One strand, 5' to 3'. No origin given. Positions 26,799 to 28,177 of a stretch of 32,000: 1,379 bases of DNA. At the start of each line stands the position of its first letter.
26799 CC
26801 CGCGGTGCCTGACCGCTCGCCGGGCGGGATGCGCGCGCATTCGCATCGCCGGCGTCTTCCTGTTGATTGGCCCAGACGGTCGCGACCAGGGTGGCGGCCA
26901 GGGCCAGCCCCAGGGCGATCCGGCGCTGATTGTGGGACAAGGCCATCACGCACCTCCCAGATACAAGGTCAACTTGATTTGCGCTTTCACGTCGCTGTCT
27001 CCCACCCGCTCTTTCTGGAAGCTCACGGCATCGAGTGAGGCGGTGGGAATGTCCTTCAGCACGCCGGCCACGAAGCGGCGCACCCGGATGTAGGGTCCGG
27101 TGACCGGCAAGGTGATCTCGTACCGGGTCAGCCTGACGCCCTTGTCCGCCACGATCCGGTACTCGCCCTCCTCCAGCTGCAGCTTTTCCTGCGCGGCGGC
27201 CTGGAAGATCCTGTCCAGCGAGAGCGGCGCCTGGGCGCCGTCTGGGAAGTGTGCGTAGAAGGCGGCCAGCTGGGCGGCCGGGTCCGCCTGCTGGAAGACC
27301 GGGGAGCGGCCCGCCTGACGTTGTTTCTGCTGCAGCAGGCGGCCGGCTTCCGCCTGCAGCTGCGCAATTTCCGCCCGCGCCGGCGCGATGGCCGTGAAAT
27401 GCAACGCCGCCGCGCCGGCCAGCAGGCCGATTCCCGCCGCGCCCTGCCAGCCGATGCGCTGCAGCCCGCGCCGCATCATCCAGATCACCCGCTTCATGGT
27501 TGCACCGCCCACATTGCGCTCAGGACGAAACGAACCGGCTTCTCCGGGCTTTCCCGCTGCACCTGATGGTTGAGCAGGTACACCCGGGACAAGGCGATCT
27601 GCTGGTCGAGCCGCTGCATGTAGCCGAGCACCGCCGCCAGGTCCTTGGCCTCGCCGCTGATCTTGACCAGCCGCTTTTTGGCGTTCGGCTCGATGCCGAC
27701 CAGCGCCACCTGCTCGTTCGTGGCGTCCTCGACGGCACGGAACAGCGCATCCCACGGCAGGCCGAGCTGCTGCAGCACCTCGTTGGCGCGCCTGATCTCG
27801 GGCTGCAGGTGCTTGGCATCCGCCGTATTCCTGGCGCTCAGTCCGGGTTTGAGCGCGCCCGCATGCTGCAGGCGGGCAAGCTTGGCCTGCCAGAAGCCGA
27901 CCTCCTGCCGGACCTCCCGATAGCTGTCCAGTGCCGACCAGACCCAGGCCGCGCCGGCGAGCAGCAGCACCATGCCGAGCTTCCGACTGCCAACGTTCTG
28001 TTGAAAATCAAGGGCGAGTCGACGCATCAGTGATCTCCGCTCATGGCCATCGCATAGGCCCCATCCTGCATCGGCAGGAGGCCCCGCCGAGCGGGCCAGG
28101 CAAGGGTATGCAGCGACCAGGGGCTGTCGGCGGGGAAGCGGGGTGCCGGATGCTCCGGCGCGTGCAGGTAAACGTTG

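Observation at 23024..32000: Gap-free 11-gene operon encoding a non-canonical type IV filament (T2SS/T4P-hybrid) machine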

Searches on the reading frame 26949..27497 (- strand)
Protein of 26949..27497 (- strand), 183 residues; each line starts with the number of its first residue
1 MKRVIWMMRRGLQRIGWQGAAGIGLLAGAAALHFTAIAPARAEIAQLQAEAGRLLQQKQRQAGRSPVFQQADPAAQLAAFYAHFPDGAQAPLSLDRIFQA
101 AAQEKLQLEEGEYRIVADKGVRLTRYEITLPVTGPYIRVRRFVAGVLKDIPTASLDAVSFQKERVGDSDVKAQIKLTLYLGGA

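Call 8: search_protein_families(library=pfam, proteins=[window:26949-27497:-], max_evalue=0.01)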
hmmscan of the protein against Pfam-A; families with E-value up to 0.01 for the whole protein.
window:26949-27497:- (183 aa): 1 family
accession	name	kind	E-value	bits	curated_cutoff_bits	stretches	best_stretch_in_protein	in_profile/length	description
PF04350.18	PilO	-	0.0053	17.3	22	1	55-175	15-137/145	Pilus assembly protein, PilO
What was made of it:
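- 26946..27497 (-): PilO/GspM-like bitopic protein (183 aa). Pfam PilO is sub-threshold for the single protein (17.3 vs 22, call 8).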

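Call 9: search_protein_families(library=ncbifam, proteins=[window:26949-27497:-], max_evalue=0.01)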
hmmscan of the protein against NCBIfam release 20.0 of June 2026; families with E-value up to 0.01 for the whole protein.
window:26949-27497:- (183 aa): 0 families

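Call 62: search_solved_structures(query=A4, max_evalue=10)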
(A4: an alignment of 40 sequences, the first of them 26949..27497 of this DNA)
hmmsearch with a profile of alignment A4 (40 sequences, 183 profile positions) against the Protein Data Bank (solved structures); distinct sequences matched with E-value up to 10: 10.
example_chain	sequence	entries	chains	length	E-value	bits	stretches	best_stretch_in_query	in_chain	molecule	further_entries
3jc8_Oa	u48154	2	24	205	4.8e-09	39.4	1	20-169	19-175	PilO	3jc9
8qkd_A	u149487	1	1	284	0.00017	24.6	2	21-71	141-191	sc-CC-5-24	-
2rjz_A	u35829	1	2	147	0.0076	19.2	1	53-154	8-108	PilO protein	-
2rdd_B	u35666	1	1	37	0.084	15.8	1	22-49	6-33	UPF0092 membrane protein yajC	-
4jo9_B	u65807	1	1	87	0.23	14.3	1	36-90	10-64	Nucleoporin p58/p45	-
4jo7_E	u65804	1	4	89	0.25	14.3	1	36-90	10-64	Nucleoporin p58/p45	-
2osz_A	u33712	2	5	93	0.28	14.1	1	33-94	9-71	Nucleoporin p58/p45 | Nucleoporin Nup58/Nup45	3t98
2fe1_A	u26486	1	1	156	0.34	13.8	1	43-119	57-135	conserved hypothetical protein PAE0151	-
6ys8_G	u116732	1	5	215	0.62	13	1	18-71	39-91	GldL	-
3if4_A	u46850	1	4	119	0.66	12.9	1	83-108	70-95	Integron Cassette Protein Hfx_Cass5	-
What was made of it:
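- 26946..27497 (-): The family profile hits M. xanthus PilO at 4.8e-9 and P. aeruginosa PilO at 0.0076 (call 62).
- On Type IVa pilus: The O profile hits PilO at 4.8e-9 (call 62).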

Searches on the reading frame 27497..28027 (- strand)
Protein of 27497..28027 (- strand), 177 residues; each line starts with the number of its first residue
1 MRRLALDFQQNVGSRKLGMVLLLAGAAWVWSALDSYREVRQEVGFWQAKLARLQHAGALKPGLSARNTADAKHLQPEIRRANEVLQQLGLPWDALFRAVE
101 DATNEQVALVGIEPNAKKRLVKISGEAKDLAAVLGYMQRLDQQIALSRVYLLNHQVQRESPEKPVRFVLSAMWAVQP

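Call 8: search_protein_families(library=pfam, proteins=[window:27497-28027:-], max_evalue=0.01)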
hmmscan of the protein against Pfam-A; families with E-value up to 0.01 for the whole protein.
window:27497-28027:- (177 aa): 1 family
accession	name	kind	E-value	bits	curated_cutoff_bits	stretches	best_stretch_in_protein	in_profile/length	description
PF05137.18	PilN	-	1.5e-06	28.6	22.8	1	95-171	2-76/78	Fimbrial assembly protein (PilN)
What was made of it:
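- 27494..28027 (-): PilN-like bitopic protein (177 aa). It has a conserved cytoplasmic N-terminus (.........), then one TM helix. Pfam PilN 28.6 bits vs cutoff 22.8 (call 8).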

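Call 9: search_protein_families(library=ncbifam, proteins=[window:27497-28027:-], max_evalue=0.01)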
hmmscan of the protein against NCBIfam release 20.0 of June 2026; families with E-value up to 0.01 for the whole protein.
window:27497-28027:- (177 aa): 1 family
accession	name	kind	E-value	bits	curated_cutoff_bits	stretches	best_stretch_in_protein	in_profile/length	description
NF040576.1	T2SS_GspM_XpsM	equivalog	0.0075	15.9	60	1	17-71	8-62/180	type II secretion system protein GspM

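Call 63: search_solved_structures(query=A5, max_evalue=10)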
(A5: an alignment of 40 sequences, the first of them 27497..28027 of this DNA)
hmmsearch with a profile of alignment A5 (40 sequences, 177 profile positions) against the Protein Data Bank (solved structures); distinct sequences matched with E-value up to 10: 7.
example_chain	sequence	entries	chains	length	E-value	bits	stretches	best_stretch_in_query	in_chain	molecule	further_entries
6w6l_6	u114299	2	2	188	0.15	15.2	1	20-82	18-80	Calcium load-activated calcium channel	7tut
7y1q_A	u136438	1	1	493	0.33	14.1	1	17-73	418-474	Monocarboxylate transporter 1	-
2jsx_A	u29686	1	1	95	0.42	13.7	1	114-164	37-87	Protein napD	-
2pq4_A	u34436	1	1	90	0.59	13.2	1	114-164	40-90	Protein napD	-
7da5_A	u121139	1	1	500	0.75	12.9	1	17-67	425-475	Monocarboxylate transporter 1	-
6lyy_A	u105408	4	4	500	0.75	12.9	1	17-67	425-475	Monocarboxylate transporter 1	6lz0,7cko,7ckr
7yr5_A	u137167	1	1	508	0.77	12.9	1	17-67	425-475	Monocarboxylate transporter 1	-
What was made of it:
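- Tried and rejected: The N-family profile found nothing in the PDB (call 63).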
